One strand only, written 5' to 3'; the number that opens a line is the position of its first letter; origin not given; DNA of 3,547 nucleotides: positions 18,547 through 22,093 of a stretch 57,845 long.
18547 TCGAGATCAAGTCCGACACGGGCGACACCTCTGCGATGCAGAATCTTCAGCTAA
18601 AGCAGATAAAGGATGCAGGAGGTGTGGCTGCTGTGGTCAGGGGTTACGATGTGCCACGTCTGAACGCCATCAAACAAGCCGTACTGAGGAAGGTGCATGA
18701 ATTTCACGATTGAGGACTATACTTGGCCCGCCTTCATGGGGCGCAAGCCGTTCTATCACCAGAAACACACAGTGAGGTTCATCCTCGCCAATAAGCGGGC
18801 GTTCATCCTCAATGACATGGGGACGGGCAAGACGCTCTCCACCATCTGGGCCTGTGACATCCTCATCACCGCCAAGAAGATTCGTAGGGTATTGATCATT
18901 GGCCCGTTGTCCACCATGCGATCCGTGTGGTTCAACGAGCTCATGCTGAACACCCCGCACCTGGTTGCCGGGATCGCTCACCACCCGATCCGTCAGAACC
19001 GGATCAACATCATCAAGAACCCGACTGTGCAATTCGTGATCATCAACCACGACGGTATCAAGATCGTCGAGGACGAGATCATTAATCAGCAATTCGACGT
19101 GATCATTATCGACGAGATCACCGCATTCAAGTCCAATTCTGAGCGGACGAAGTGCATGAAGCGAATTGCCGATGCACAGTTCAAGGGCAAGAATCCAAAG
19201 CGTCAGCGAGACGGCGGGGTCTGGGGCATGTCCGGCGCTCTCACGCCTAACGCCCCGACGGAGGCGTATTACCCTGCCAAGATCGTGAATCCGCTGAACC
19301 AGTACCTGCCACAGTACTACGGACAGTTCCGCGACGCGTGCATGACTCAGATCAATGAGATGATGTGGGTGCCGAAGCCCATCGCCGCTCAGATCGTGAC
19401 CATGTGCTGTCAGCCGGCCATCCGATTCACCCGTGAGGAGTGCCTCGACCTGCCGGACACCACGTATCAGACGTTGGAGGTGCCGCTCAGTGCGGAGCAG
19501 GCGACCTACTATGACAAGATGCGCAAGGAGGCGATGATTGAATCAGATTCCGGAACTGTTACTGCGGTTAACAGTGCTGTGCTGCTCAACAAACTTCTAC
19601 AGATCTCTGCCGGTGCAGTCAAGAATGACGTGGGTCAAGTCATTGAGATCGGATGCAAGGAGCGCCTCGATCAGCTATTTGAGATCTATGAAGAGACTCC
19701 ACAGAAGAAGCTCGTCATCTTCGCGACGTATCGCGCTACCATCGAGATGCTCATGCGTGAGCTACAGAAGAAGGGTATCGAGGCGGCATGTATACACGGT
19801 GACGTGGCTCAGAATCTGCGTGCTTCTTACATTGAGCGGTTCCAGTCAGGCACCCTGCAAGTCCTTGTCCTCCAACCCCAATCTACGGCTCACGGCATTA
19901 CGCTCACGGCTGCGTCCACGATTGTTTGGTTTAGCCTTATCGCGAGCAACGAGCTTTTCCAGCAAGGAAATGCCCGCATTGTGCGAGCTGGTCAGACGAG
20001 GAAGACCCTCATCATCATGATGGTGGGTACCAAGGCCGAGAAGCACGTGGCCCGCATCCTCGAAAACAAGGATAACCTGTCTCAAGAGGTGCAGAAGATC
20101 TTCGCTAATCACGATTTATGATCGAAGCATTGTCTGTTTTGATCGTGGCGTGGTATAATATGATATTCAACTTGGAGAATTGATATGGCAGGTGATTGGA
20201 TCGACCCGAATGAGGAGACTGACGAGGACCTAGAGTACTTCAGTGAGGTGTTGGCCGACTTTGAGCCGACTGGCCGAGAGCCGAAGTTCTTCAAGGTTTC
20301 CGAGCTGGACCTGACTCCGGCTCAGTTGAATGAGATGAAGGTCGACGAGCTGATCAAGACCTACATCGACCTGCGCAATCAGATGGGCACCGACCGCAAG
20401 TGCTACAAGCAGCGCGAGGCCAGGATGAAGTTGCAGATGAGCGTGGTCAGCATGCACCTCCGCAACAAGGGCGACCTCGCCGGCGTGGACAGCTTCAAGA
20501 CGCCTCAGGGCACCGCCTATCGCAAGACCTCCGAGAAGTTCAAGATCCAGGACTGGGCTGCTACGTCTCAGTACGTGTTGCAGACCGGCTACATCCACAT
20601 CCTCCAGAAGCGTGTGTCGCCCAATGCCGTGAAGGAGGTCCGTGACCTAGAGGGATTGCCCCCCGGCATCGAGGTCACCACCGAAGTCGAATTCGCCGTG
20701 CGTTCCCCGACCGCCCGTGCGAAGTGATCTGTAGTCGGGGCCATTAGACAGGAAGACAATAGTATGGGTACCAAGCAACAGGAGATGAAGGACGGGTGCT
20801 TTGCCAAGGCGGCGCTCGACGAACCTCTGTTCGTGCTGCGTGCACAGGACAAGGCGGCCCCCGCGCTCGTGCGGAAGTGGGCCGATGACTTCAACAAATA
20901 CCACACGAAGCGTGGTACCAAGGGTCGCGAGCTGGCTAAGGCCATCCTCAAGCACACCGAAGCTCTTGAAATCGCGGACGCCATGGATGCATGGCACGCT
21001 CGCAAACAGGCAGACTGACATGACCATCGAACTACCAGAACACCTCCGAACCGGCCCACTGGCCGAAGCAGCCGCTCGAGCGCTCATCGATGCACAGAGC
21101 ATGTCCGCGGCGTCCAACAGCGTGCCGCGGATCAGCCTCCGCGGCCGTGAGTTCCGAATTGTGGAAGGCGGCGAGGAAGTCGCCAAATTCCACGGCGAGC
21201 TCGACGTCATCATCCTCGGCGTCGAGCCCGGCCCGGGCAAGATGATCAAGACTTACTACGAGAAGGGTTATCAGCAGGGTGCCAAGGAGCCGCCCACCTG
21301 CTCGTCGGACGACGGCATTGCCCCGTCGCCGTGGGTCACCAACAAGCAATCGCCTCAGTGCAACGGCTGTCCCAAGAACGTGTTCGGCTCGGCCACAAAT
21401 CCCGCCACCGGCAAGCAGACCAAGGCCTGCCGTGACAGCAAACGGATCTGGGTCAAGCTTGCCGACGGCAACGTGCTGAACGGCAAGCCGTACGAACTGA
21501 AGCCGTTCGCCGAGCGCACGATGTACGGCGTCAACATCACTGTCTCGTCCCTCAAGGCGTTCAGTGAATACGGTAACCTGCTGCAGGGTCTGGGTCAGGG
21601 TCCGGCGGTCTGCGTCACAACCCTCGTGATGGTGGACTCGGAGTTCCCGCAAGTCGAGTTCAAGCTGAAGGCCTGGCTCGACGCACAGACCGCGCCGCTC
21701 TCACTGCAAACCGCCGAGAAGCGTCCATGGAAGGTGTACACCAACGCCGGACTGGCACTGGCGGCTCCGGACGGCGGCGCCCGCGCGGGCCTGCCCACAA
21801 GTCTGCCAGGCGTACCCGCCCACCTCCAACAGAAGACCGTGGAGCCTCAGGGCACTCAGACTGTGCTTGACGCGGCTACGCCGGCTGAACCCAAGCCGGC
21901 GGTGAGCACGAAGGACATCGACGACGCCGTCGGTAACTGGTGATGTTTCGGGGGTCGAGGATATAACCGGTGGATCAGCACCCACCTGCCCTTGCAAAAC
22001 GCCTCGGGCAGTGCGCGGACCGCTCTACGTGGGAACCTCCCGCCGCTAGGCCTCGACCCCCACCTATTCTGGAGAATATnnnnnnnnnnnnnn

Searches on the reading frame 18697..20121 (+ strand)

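Call 41: search_protein_families(library=phrogs, proteins=[window:18697-20121:+], max_evalue=0.00001)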
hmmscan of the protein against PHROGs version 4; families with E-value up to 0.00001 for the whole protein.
window:18697-20121:+ (474 aa): 5 families
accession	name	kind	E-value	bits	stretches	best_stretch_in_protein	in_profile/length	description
phrog_62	-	DNA, RNA and nucleotide metabolism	7.6e-94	316.4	1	11-467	690-1134/1881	DNA helicase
phrog_11354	-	unknown function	3.4e-16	60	1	378-465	15-104/116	-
phrog_16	-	DNA, RNA and nucleotide metabolism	2.9e-14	53.3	1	322-457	474-613/986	DNA helicase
phrog_29996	-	unknown function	3.7e-12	46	1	34-462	744-1160/1189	-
phrog_23807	-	unknown function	7.7e-09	34.8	1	328-467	521-668/1053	-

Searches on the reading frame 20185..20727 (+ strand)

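Call 38: search_protein_families(library=ncbifam, proteins=[window:20185-20727:+], max_evalue=0.01)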
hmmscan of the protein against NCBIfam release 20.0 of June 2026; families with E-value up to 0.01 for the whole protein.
window:20185-20727:+ (180 aa): 0 families

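Call 41: search_protein_families(library=phrogs, proteins=[window:20185-20727:+], max_evalue=0.00001)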
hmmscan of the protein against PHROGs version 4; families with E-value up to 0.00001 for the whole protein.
window:20185-20727:+ (180 aa): 1 family
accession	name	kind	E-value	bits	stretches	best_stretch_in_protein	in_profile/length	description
phrog_13900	-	head and packaging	4.3e-24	86.4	1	50-175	9-132/132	minor head protein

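Call 67: search_protein_families(library=pfam, proteins=[window:20185-20727:+], max_evalue=0.01)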
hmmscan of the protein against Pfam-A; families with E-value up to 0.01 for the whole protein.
window:20185-20727:+ (180 aa): 0 families

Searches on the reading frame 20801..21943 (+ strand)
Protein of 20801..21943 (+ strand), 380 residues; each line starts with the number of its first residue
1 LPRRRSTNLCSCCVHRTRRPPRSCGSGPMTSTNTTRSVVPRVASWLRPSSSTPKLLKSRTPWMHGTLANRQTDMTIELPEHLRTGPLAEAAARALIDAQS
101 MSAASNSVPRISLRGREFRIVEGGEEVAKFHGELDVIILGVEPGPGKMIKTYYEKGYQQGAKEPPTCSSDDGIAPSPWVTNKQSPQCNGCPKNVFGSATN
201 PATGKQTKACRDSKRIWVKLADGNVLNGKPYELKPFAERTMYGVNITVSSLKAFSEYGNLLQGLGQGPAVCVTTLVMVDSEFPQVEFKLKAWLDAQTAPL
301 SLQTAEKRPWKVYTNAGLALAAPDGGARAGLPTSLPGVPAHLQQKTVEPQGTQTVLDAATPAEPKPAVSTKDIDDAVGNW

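Call 38: search_protein_families(library=ncbifam, proteins=[window:20801-21943:+], max_evalue=0.01)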
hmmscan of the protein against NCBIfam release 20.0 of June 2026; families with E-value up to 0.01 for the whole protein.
window:20801-21943:+ (380 aa): 0 families

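Call 41: search_protein_families(library=phrogs, proteins=[window:20801-21943:+], max_evalue=0.00001)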
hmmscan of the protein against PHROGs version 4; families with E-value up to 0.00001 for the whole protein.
window:20801-21943:+ (380 aa): 2 families
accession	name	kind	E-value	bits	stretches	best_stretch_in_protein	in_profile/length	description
phrog_27714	-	unknown function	2.8e-13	51.1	1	104-263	56-203/292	-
phrog_23155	-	unknown function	2.6e-09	37.8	1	149-219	79-140/255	-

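Call 67: search_protein_families(library=pfam, proteins=[window:21020-21943:+], max_evalue=0.01)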
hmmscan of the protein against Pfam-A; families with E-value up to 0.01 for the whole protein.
window:21020-21943:+ (307 aa): 0 families
